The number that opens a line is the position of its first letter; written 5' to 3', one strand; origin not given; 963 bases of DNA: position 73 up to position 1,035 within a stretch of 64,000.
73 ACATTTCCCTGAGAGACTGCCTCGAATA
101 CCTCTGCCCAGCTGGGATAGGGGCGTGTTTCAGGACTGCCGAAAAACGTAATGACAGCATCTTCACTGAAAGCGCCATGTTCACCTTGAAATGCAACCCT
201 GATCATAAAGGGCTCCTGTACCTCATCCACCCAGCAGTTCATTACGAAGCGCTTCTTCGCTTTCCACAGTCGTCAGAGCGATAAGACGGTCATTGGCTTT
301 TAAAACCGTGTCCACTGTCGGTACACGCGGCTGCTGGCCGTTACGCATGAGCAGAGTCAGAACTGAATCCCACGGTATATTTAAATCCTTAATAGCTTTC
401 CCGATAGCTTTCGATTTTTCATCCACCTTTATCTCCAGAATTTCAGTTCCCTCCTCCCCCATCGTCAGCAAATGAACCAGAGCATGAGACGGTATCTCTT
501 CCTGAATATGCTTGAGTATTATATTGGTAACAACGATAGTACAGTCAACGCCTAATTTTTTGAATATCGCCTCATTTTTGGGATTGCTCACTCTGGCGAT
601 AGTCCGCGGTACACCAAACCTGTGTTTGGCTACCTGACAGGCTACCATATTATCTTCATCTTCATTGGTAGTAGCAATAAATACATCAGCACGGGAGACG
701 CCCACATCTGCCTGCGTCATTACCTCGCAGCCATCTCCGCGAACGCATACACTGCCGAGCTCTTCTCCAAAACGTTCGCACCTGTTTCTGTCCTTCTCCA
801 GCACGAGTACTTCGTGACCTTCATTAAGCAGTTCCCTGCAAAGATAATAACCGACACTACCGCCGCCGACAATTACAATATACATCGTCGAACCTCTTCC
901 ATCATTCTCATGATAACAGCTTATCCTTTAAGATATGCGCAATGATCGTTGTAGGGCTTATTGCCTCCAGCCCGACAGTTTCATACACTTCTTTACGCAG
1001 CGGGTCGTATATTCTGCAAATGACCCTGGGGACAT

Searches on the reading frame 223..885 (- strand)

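Call 13: search_protein_families(library=pfam, proteins=[window:223-885:-], max_evalue=0.001)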
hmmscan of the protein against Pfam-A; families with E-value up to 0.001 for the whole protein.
window:223-885:- (220 aa): 6 families
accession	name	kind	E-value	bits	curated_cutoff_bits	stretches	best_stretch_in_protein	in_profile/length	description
PF02254.24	TrkA_N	-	2e-29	102.7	23.8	1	3-117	1-114/116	TrkA-N domain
PF02080.26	TrkA_C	-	3.1e-13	49.9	27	1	150-217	2-70/71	TrkA-C domain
PF13241.12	NAD_binding_7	-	1.6e-05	25.8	22.1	1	3-88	10-84/104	Putative NAD(P)-binding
PF03807.23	F420_oxidored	-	3.3e-05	24.8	21.6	1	3-61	2-62/94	NADP oxidoreductase coenzyme F420-dependent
PF02558.23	ApbA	-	0.00031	20.8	22.2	1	3-42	1-39/150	Ketopantoate reductase PanE/ApbA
PF01370.27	Epimerase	-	0.0005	20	20.9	1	3-39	1-38/240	NAD dependent epimerase/dehydratase family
